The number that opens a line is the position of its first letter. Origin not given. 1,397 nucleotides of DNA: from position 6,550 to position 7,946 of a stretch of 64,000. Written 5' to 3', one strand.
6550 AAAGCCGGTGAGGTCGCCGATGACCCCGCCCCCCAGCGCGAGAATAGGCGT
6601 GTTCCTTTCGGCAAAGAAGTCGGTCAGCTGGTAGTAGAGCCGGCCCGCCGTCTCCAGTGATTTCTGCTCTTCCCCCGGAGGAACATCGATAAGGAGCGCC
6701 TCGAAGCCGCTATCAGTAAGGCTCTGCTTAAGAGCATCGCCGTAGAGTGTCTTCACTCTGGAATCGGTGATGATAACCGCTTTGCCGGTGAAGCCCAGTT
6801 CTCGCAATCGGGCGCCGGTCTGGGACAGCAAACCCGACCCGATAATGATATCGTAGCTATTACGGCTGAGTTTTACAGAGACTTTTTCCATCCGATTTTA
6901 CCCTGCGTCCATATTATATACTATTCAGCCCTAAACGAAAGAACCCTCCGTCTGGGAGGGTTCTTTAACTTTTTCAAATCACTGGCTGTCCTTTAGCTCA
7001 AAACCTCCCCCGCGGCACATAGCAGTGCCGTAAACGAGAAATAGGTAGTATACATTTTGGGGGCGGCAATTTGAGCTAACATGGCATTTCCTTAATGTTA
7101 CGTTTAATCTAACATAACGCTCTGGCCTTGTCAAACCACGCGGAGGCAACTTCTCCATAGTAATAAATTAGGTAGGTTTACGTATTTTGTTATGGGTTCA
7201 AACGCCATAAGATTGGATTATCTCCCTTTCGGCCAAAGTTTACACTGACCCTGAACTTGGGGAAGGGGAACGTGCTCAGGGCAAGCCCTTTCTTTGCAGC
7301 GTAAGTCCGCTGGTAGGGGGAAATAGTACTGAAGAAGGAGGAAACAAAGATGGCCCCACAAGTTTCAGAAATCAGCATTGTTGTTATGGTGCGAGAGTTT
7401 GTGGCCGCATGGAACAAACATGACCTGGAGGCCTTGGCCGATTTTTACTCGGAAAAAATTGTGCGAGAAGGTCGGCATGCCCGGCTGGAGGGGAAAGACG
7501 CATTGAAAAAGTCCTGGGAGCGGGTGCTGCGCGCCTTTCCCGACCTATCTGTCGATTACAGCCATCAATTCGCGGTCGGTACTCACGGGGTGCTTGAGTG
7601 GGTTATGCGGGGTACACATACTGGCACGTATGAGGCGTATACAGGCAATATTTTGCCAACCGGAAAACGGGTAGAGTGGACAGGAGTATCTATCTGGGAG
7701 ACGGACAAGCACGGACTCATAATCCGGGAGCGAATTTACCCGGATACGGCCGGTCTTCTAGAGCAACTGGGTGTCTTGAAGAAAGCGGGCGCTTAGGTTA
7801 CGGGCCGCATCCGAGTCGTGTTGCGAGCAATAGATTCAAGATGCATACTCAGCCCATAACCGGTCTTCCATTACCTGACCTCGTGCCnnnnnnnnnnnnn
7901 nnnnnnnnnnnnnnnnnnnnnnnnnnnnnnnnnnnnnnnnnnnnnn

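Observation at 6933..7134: Candidate Tyr/Phe leader-peptide attenuator controlling the whole aroB...pheA operon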

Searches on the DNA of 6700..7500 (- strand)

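Call 5: search_rna_families(source=window, start=6700, end=7500, threshold=evalue, max_evalue=10)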
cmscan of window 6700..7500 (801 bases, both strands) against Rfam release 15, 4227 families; matches with E-value up to 10: 7.
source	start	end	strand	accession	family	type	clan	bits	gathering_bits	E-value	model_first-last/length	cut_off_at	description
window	6935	7061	-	RF01859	Phe_leader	Cis-reg; leader;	-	24.7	55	0.11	1-125/125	no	Phenylalanine leader peptide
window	6841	6969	+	RF01859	Phe_leader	Cis-reg; leader;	-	23.1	55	0.25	1-125/125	no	Phenylalanine leader peptide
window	6937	7026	-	RF02573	LLnc147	Gene; sRNA;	-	16.9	127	3.4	1-102/102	no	Lactococcus lactis non-coding RNA 147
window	6935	7006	-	RF00106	RNAI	Gene; antisense;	-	16.2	47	2.7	1-102/102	no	RNAI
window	6736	6791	+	RF01307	sR55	Gene; snRNA; snoRNA; CD-box;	-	14.2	35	1.8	1-65/65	no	Small nucleolar RNA sR55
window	6940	7055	-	RF00624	P9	Gene;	-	14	43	3.7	1-74/74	no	Pseudomonas sRNA P9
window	7120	7268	-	RF02132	HOXB13-AS1_1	Gene; lncRNA;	-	11.9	60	6.6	1-136/136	no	HOXB13 antisense RNA 1 conserved region 1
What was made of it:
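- On Rfam RF01859 Phe_leader: The opposite strand scores 23.1 bits (call 5).
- On T-box leader: No T-box match in 6700-7500, even at E up to 10 (call 5).
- Tried and rejected: At E up to 10 the best match was Phe_leader, but the opposite strand scored the same, so I rejected it as terminator-driven (call 5).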

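Call 33: build_rna_model(alignment_id=A1, structure=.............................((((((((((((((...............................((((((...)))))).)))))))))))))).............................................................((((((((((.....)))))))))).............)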
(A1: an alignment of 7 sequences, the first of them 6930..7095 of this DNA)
Model R1 built from alignment A1 (7 sequences, 203 columns); structure: as given.
model positions 180; base pairs 30; branch points 1; effective number of sequences 4.16; information 0.59 bits per position. Calibrated on 0.2 Mb of random sequence (short: E-values are rough).
structure used (alignment columns):
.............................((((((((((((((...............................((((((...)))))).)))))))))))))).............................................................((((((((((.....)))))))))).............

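Call 34: search_with_rna_model(model_id=R1, source=window, max_evalue=10, show_alignments=3)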
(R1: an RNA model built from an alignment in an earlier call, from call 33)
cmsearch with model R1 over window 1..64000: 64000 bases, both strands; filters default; matches with E-value up to 10: 4.
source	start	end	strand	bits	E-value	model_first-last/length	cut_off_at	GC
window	14830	15007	+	140.4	1.7e-28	1-180/180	no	0.44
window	6927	7094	-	125.8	2.6e-25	1-180/180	no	0.47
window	6938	6964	+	14.5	0.59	141-167/180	no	0.56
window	14971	14996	-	11.2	3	141-167/180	no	0.5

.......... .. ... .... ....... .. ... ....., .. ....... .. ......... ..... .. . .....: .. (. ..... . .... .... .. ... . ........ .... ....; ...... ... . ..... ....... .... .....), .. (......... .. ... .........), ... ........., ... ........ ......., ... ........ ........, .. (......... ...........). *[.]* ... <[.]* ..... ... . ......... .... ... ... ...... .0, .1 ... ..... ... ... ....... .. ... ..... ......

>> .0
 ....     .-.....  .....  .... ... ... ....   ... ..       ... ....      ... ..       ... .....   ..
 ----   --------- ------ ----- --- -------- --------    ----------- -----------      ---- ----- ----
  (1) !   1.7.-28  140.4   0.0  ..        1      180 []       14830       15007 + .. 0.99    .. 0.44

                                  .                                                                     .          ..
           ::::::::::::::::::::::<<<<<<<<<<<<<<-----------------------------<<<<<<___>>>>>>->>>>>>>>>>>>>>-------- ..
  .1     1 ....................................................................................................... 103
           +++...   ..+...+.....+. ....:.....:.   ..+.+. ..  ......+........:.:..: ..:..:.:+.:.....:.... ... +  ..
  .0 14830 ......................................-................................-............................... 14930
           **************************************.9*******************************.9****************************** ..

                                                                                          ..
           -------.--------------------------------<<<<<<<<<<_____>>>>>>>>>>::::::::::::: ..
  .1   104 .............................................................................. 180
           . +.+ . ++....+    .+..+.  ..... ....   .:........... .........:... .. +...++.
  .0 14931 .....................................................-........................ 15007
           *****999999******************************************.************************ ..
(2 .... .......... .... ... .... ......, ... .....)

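Call 35: search_with_rna_model(model_id=R1, sources=[L001, L002, L003, L004, L005, L006, L007, L008, L009, L010, L011, L012, L013, L014, L015, L016, L017, L018, L019, L020, L021, L022, L023, L024, L025, L026], max_evalue=1)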
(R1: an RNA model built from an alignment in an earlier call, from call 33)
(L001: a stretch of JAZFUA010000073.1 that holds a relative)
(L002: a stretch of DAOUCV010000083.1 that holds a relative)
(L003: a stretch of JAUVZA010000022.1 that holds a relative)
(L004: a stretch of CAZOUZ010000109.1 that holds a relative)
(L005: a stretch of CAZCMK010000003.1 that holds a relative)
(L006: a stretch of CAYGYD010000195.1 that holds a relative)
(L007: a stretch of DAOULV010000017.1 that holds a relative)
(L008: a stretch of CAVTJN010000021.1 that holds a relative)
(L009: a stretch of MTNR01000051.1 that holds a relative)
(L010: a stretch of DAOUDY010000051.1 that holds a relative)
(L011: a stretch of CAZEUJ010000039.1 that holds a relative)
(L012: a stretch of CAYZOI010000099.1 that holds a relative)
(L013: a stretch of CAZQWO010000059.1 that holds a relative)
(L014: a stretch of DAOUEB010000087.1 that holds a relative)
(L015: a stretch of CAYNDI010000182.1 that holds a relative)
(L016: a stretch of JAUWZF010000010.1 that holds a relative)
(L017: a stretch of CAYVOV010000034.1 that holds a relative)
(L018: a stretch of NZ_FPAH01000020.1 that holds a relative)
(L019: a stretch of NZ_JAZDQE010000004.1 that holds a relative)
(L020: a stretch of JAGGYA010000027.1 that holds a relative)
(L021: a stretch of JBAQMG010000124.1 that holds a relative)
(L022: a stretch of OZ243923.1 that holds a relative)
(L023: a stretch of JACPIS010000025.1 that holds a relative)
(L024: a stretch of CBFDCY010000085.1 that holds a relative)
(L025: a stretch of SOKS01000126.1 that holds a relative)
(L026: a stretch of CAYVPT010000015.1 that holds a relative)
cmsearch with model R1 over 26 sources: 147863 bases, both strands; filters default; matches with E-value up to 1: 13.
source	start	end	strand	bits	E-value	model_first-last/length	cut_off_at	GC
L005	2768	2946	+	155.3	2.1e-31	1-180/180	no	0.35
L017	158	333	+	147.7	9.9e-30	1-180/180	no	0.41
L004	2751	2930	+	140.3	4e-28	1-180/180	no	0.39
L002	162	351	+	139.6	5.8e-28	1-180/180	no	0.44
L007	251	418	+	119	1.8e-23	1-180/180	no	0.37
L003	1550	1725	+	86.8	2e-16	1-180/180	no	0.39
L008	1732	1901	+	59.6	1.9e-10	1-180/180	no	0.54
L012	751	917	+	34.5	5.5e-05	1-180/180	no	0.4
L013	1221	1396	+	30.3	0.00047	1-180/180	no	0.41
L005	2896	3054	-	30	0.00055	1-180/180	no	0.36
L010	34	208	+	29.8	0.00061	1-180/180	no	0.42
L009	1715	1890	+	23.5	0.014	1-180/180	no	0.42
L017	283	407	-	18.9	0.15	1-180/180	no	0.34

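Call 40: search_with_rna_model(model_id=R1, sources=[window, L002, L003, L004, L005, L007, L008, L009, L010, L012, L013, L017, L031, L032, L033, L034, L035, L036, L037, L038, L039, L041, L043, L045, L046, L048, L050, L053, L055, L056, L057, L058, L060, L061, L065, L066, L067, L068, L069, L070, L072, L073, L075, L076, L080, L082, L083, L084, L086, L090, L091, L093, L094, L098, L099, L100, L101, L102, L105, L107, L111, L112, L113, L114, L116, L117, L118, L119, L121, L122, L123, L124, L125, L126, L129, L130, L131, L132, L134, L135, L140, L141, L142, L143, L144, L145, L146], max_evalue=0.001, make_alignment=true)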
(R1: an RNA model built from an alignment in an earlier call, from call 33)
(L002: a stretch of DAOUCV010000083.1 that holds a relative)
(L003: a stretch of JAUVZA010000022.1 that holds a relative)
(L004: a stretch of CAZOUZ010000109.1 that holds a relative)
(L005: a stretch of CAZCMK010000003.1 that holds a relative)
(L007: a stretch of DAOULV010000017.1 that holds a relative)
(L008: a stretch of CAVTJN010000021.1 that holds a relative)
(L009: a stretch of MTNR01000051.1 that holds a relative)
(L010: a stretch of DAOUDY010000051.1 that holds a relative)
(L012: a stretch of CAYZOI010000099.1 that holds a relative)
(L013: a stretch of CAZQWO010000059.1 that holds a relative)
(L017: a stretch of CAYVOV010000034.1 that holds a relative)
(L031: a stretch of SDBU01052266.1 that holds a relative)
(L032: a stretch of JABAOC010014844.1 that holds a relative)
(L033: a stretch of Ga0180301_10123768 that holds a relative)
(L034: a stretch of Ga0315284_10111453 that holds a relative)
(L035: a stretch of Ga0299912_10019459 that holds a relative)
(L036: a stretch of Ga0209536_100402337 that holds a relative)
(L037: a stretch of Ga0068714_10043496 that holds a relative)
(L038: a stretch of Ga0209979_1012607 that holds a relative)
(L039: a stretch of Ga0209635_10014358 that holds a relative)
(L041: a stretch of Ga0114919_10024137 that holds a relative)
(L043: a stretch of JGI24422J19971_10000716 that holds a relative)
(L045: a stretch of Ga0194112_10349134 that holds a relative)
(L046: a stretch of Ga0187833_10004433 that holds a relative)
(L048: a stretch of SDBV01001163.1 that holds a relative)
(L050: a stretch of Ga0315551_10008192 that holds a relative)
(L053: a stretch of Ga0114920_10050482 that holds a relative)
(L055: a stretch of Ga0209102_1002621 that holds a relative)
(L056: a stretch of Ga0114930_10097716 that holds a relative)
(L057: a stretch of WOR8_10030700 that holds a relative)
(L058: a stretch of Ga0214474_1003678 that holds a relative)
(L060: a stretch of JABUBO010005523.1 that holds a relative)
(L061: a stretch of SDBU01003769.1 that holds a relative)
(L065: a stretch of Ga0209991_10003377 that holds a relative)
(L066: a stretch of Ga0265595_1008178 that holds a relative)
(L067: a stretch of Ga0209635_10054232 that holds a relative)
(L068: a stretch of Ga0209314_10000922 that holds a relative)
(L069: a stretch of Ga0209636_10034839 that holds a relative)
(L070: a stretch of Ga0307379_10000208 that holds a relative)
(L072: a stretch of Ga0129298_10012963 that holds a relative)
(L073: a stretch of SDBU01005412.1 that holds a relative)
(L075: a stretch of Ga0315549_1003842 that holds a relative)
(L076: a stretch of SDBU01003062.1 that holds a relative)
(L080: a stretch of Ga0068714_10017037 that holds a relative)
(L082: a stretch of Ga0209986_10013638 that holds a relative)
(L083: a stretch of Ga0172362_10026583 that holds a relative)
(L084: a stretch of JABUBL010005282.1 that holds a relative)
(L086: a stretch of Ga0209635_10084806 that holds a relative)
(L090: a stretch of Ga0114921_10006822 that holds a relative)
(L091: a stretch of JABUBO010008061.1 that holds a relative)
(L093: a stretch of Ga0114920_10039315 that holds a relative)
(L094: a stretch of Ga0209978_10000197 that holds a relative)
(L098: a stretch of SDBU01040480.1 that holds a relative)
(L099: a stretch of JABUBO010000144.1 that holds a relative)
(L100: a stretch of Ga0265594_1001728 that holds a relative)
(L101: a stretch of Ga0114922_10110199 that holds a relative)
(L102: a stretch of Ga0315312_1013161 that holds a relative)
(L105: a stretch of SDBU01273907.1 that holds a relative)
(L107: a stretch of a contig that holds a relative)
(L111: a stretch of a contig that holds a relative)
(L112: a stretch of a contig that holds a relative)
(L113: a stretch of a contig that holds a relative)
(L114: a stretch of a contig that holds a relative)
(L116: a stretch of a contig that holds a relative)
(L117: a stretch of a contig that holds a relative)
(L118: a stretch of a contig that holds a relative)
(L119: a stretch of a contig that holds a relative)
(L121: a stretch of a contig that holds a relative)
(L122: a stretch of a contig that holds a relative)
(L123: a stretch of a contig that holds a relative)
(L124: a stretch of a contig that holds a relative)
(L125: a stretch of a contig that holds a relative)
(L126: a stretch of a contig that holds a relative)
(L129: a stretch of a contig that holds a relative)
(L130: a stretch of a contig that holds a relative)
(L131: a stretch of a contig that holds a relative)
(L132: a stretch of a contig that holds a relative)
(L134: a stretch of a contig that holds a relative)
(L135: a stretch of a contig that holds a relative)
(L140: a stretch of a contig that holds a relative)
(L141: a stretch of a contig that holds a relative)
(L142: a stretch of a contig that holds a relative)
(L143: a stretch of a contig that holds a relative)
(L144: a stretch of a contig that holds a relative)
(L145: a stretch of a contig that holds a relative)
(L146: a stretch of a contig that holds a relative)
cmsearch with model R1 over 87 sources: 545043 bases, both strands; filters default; matches with E-value up to 0.001: 89.
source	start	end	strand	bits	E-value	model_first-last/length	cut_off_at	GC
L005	2768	2946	+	155.3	7.9e-31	1-180/180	no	0.35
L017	158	333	+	147.7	3.6e-29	1-180/180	no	0.41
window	14830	15007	+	140.4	1.4e-27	1-180/180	no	0.44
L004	2751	2930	+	140.3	1.5e-27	1-180/180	no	0.39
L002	162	351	+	139.6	2.1e-27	1-180/180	no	0.44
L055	2302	2491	+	139.6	2.1e-27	1-180/180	no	0.44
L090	5304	5488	+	137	7.7e-27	1-180/180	no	0.41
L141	117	302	-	126.4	1.6e-24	1-180/180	no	0.42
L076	5320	5505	-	126.2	1.8e-24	1-180/180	no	0.38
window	6927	7094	-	125.8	2.2e-24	1-180/180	no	0.47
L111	7984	8169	+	122.4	1.2e-23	1-180/180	no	0.41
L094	4226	4411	-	121.2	2.2e-23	1-180/180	no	0.44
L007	251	418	+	119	6.7e-23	1-180/180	no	0.37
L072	1686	1868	+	116.9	1.9e-22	1-180/180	no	0.4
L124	851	1035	-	113.1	1.3e-21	1-180/180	no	0.42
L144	1649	1836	-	112.4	1.9e-21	1-180/180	no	0.43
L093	272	450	-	106.9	3e-20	1-180/180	no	0.42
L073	2414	2599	+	106.6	3.5e-20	1-180/180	no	0.39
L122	1080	1251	+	104.3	1.1e-19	1-180/180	no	0.4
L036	665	849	-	103.9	1.4e-19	1-180/180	no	0.38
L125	3930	4120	+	102.1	3.3e-19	1-180/180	no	0.45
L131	651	833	+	101.5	4.5e-19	1-180/180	no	0.38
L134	57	244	-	101.3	5.1e-19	1-180/180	no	0.39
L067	728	901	-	100.9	6.1e-19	1-180/180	no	0.4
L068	4970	5153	-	100.2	8.7e-19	1-180/180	no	0.48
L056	1204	1377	-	99.8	1.1e-18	1-180/180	no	0.4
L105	468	650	+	97.3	3.7e-18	1-180/180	no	0.43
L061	2327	2507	-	97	4.3e-18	1-180/180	no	0.35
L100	11681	11874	-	96.1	7e-18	1-180/180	no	0.39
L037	512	688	-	96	7.3e-18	1-180/180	no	0.41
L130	3017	3210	+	95.2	1.1e-17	1-180/180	no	0.37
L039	4382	4576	-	94.3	1.7e-17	1-180/180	no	0.36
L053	886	1069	-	93.2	2.9e-17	1-180/180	no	0.41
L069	560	742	-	92.4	4.4e-17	1-180/180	no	0.42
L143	1090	1272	+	91.4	7.6e-17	1-180/180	no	0.39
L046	5239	5415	+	91.2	8.2e-17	1-180/180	no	0.43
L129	1141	1328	-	90.6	1.1e-16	1-180/180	no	0.39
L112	1775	1965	-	89.6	1.8e-16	1-180/180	no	0.38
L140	1696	1863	-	89.5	1.9e-16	1-180/180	no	0.45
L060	1130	1321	-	88.8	2.7e-16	1-180/180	no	0.36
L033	1395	1559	-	88.3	3.6e-16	23-180/180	no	0.38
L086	59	237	+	87.8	4.5e-16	1-180/180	no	0.39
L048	1098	1284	-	87.8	4.5e-16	1-180/180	no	0.39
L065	4222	4415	+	86.8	7.5e-16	1-180/180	no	0.37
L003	1550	1725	+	86.8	7.5e-16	1-180/180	no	0.39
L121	2236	2415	+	86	1.1e-15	1-180/180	no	0.35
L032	1179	1359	+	85.6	1.4e-15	1-180/180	no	0.4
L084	427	615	-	85.6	1.4e-15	1-180/180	no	0.4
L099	3481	3669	+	85.6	1.4e-15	1-180/180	no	0.4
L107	1272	1442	+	85.5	1.4e-15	1-180/180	no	0.39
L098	348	531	-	85.2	1.7e-15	1-180/180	no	0.42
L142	4445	4622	-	85.1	1.8e-15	1-180/180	no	0.49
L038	501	683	+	84.9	1.9e-15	1-180/180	no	0.33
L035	534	707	-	82.9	5.3e-15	1-180/180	no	0.47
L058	3251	3424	-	82.9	5.3e-15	1-180/180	no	0.47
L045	443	628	+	82.1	7.9e-15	1-180/180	no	0.41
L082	1192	1383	+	81.8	9.3e-15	1-180/180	no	0.39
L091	1148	1338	-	81.7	9.9e-15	1-180/180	no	0.42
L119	376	548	-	81.6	1e-14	1-180/180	no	0.51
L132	140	328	+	81.6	1e-14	1-180/180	no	0.44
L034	333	513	-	81.1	1.4e-14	1-180/180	no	0.39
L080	4227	4406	-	80.9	1.5e-14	1-180/180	no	0.38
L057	1598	1761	-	80.7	1.6e-14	1-180/180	no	0.38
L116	3294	3483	-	79.4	3e-14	1-180/180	no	0.39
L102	2497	2667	+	79.1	3.7e-14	1-180/180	no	0.44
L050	619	793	+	78.2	5.8e-14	1-180/180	no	0.43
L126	3457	3631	-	78.2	5.8e-14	1-180/180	no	0.43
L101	1609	1790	+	77.8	7.1e-14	1-180/180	no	0.45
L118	400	565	-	75.8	2e-13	1-180/180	no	0.42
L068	12431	12610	+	74.7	3.3e-13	1-180/180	no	0.44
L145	2341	2511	-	72.6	9.4e-13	1-180/180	no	0.5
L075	11757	11940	-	72.2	1.2e-12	1-180/180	no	0.38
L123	4268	4447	-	70.2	3.2e-12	1-180/180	no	0.5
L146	1079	1254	-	69.5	4.5e-12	1-180/180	no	0.41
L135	5549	5731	+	69.1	5.5e-12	1-180/180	no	0.42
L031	1882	2065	-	68.7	6.7e-12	1-180/180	no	0.42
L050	2095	2271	+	68.7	6.9e-12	1-180/180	no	0.41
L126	1979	2155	-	68.7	6.9e-12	1-180/180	no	0.41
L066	2156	2345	+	66.4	2.1e-11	1-180/180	no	0.38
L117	2783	2973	-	64.9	4.6e-11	1-180/180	no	0.4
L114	3441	3620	-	64.4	6.1e-11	1-180/180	no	0.46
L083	2029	2204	-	63.8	8.2e-11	1-180/180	no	0.41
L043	3289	3477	-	62.6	1.5e-10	1-180/180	no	0.41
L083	3454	3632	-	61.7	2.3e-10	1-180/180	no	0.38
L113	1038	1222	+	60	5.5e-10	1-180/180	no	0.39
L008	1732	1901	+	59.6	6.8e-10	1-180/180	no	0.54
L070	2183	2373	+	57.9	1.6e-09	1-180/180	no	0.38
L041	4024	4212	+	52.3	2.6e-08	1-180/180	no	0.41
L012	751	917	+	34.5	0.0002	1-180/180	no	0.4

Alignment A3: 89 matches aligned to the model, 275 columns, each read 5' to 3' on its own strand. Consensus structure (alignment columns), stored with it:
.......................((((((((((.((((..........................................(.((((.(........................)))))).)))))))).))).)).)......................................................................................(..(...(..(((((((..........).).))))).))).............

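Call 59: search_with_rna_model(model_id=R1, sources=[L027, L028, L029, L030, L040, L042, L044, L047, L049, L051, L052, L054, L059, L062, L063, L064, L071, L074, L077, L078, L079, L081, L085, L087, L088, L089, L092, L095, L096, L097, L103, L104, L106, L108, L109, L110, L115, L120, L127, L128, L133, L136, L137, L138, L139, L001, L006, L011, L014, L015, L016, L026], max_evalue=0.01)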
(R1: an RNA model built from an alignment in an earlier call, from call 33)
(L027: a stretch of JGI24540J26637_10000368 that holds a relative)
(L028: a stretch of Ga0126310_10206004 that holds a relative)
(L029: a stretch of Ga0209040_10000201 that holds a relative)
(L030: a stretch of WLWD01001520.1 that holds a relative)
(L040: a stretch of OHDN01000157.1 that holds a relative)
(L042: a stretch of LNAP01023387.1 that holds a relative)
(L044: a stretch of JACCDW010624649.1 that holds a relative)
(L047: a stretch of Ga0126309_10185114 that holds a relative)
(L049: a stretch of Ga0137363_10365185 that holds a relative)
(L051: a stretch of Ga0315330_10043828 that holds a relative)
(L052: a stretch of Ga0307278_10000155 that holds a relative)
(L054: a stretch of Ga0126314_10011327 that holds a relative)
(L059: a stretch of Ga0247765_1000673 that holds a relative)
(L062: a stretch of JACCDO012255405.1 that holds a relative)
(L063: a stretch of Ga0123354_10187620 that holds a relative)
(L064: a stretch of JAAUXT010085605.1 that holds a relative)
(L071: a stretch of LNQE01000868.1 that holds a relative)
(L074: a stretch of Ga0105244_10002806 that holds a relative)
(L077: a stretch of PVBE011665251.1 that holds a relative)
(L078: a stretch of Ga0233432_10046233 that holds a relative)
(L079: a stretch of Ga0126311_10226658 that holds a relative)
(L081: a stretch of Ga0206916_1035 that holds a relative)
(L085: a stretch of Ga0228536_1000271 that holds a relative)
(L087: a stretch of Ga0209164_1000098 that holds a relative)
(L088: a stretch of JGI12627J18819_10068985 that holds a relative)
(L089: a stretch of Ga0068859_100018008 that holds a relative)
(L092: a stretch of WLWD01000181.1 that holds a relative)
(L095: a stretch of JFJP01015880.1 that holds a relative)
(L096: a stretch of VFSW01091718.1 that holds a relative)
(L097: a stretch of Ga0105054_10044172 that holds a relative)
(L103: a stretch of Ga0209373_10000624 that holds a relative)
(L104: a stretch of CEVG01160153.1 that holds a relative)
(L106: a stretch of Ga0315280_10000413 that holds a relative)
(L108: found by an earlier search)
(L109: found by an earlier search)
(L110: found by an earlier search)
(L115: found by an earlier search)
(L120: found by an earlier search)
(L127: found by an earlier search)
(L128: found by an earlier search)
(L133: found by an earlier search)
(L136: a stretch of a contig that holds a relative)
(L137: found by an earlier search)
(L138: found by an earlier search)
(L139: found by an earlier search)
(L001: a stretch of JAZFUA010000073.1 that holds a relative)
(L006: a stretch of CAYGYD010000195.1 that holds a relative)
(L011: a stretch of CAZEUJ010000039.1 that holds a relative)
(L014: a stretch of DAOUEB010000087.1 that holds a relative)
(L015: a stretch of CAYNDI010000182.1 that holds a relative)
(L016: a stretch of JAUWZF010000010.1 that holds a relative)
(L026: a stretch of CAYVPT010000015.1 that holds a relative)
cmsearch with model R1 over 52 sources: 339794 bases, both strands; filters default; matches with E-value up to 0.01: 6.
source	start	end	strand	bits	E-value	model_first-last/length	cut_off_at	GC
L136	1030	1218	-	74.9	1.8e-13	1-180/180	no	0.4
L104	1044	1234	-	31.9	0.00047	1-180/180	no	0.36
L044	8134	8270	-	29.3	0.0018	1-180/180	no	0.4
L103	7971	8093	+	27.9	0.0036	1-180/180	no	0.34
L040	5432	5573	+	27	0.0057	1-180/180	no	0.41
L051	2431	2470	-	26.2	0.0086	128-167/180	no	0.32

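Call 65: search_with_rna_model(model_id=R1, source=window, filters=off, max_evalue=1)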
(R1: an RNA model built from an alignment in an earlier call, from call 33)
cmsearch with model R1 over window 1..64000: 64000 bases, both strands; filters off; matches with E-value up to 1: 3.
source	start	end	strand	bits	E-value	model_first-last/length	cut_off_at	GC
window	14830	15007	+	140.4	1.7e-28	1-180/180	no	0.44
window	6927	7094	-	125.8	2.6e-25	1-180/180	no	0.47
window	6938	6964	+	14.5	0.58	141-167/180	no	0.56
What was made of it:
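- Tried and rejected: I searched with the covariance model, including with filters off, and found only the two copies (calls 34, 65).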

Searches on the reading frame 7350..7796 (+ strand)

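Call 7: search_protein_families(library=ncbifam, proteins=[window:7350-7796:+], max_evalue=0.00001)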
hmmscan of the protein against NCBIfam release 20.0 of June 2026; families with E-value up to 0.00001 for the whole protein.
window:7350-7796:+ (148 aa): 1 family
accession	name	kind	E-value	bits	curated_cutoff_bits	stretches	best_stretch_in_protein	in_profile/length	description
TIGR02096.1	TIGR02096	subfamily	6.9e-15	55.5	97.1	1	13-141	3-129/129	ketosteroid isomerase-related protein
